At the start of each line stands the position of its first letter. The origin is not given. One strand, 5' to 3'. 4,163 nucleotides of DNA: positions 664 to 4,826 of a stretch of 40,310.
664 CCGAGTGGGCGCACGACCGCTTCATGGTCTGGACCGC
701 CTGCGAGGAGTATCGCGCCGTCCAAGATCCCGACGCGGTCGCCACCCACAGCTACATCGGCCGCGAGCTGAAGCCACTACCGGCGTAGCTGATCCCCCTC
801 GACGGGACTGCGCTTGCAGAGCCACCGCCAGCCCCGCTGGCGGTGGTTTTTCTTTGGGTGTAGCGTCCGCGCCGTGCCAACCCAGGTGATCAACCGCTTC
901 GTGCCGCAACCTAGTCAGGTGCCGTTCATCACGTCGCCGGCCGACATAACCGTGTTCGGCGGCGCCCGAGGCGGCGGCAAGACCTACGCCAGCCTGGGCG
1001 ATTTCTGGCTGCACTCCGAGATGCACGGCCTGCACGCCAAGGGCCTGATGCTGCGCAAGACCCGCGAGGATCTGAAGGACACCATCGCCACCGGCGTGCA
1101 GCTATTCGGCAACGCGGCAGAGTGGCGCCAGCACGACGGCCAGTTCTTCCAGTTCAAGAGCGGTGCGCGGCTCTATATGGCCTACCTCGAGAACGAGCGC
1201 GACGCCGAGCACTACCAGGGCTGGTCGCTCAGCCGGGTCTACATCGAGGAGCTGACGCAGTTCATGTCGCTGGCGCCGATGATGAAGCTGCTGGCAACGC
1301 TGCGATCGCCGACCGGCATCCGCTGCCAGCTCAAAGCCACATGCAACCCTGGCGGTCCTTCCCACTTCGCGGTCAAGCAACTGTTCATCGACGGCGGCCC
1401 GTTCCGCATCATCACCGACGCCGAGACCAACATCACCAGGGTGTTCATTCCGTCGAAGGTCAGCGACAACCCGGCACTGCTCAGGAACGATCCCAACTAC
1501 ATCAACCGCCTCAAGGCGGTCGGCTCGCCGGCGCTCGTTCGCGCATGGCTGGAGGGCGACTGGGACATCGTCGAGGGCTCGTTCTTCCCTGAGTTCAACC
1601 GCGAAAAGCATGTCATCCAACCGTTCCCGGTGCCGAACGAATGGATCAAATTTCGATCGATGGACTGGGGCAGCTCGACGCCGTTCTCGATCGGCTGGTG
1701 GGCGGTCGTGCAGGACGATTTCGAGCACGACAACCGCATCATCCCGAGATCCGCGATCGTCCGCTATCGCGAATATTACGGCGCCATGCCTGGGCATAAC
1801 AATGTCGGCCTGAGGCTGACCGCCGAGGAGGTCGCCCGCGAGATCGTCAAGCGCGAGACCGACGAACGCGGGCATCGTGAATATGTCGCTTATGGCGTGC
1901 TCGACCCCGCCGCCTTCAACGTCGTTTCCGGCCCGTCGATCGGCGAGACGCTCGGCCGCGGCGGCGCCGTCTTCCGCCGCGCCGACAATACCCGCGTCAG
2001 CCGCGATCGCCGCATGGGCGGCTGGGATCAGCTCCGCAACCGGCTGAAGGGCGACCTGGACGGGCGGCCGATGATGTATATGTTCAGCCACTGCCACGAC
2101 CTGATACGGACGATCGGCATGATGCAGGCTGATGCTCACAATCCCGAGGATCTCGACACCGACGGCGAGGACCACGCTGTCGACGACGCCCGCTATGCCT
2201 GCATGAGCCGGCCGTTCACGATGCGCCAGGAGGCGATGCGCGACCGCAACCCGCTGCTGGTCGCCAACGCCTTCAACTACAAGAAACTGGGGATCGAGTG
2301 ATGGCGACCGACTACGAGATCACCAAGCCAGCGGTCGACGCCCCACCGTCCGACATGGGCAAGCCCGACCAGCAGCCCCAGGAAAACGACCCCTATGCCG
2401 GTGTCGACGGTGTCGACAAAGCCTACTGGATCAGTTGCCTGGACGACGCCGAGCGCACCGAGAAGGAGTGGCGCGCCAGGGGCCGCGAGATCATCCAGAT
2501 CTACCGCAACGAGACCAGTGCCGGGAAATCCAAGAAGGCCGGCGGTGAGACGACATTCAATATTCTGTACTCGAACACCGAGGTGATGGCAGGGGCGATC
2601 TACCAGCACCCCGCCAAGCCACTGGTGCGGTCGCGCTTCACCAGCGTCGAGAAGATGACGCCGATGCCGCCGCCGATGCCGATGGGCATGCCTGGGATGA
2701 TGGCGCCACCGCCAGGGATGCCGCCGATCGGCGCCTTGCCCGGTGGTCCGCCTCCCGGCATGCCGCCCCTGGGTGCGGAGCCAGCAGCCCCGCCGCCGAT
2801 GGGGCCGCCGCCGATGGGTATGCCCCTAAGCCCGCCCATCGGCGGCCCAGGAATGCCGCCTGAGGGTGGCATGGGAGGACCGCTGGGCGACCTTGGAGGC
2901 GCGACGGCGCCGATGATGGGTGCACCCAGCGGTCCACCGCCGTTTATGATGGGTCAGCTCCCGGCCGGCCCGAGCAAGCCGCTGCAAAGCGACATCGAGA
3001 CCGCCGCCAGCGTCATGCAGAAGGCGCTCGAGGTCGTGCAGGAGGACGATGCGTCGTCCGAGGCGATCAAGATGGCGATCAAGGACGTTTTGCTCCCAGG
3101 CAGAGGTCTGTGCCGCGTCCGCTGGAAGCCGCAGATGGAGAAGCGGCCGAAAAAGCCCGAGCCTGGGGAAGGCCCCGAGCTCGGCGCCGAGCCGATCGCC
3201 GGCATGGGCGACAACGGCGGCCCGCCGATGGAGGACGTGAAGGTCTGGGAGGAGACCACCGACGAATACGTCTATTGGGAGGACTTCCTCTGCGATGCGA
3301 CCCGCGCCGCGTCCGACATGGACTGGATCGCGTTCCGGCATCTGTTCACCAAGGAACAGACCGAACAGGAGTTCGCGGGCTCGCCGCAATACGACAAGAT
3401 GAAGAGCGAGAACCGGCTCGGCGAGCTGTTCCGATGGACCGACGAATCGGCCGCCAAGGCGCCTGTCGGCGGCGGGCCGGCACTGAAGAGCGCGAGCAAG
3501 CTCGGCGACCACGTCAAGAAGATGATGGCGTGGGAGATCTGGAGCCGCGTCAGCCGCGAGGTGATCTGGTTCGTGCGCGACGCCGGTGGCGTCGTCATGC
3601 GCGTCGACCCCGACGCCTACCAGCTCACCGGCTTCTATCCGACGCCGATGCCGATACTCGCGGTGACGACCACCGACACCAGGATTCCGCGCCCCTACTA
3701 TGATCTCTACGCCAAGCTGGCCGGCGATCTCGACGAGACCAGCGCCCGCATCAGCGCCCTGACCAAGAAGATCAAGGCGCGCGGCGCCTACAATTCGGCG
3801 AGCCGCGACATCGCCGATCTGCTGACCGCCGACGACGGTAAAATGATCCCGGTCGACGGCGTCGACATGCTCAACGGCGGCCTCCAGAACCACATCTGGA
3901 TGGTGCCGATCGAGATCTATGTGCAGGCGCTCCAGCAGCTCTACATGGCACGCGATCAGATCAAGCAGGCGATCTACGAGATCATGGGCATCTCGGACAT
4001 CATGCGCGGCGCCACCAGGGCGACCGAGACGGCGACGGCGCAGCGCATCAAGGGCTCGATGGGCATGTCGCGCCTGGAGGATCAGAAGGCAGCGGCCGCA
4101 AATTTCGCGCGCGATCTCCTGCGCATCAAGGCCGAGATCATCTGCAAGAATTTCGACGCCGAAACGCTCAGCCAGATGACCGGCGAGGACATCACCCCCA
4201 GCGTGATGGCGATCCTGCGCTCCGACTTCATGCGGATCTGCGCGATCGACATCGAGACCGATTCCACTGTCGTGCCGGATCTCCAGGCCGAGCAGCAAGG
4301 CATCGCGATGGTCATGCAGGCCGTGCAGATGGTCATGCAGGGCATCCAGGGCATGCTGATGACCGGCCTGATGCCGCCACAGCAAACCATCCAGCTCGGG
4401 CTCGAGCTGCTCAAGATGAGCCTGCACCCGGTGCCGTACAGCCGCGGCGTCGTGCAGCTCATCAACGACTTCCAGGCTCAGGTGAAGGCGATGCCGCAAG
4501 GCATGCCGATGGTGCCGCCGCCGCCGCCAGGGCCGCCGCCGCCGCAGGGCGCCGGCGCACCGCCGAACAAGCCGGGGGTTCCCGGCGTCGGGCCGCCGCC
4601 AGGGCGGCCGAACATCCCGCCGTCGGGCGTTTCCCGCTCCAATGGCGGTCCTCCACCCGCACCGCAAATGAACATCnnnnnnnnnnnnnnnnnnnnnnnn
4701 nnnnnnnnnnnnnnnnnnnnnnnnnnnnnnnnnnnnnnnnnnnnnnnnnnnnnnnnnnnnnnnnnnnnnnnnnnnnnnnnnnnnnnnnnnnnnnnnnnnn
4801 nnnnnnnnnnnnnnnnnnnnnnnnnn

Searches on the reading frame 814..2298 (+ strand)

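Call 57: search_protein_families(library=phrogs, proteins=[window:814-2298:+], max_evalue=0.00001)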
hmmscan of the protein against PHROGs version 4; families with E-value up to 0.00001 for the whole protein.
window:814-2298:+ (495 aa): 5 families
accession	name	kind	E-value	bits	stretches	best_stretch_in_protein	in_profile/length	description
phrog_979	-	head and packaging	1.2e-37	131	2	31-180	154-305/642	terminase large subunit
phrog_2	-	head and packaging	5.2e-35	122.4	1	25-476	261-603/807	terminase large subunit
phrog_10250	-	head and packaging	1.7e-11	45.3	1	238-473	6-222/228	terminase large subunit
phrog_5653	-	head and packaging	9.7e-08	33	0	248-297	1-51/199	terminase large subunit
phrog_9526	-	head and packaging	4.4e-06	27.3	0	33-184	13-169/280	terminase large subunit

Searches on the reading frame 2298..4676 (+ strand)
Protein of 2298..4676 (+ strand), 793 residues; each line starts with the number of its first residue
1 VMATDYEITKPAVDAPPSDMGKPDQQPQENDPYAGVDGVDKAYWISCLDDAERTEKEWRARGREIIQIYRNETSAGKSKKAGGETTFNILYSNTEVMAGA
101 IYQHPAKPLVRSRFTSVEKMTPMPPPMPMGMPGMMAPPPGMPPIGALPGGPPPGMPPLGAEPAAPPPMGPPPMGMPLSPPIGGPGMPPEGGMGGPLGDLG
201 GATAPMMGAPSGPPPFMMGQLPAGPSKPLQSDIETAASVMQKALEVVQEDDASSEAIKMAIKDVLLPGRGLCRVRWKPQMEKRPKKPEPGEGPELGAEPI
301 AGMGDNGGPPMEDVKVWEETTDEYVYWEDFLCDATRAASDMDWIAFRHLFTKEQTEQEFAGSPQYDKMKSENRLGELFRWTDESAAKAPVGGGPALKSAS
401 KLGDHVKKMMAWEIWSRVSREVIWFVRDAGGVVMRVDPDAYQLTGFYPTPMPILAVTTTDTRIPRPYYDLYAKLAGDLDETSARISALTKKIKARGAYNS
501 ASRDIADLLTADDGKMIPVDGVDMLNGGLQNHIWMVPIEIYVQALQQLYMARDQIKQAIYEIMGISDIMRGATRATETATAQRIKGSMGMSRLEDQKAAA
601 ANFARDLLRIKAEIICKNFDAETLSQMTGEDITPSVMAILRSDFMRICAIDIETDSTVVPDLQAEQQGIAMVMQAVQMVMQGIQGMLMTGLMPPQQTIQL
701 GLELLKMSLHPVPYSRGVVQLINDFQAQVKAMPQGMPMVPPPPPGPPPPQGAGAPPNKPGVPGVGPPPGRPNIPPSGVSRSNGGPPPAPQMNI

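Call 3: search_protein_families(library=pfam, proteins=[window:2298-4676:+], max_evalue=1)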
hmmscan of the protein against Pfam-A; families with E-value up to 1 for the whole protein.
window:2298-4676:+ (793 aa): 1 family
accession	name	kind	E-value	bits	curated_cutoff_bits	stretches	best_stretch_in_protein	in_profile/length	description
PF23899.1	SU10_portal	-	0.0001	21.3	30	1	492-706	357-554/593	Phage SU10 portal protein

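Call 4: search_protein_families(library=phrogs, proteins=[window:2298-4676:+], max_evalue=1)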
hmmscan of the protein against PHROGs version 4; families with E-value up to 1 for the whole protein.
window:2298-4676:+ (793 aa): 3 families
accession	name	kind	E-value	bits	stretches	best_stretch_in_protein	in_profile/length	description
phrog_12082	-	head and packaging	1.5e-113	381.7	2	42-637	22-480/715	portal protein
phrog_156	-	head and packaging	4.6e-05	23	2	235-383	95-213/681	portal protein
phrog_361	-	head and packaging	0.51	11.6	0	538-582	32-76/129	terminase small subunit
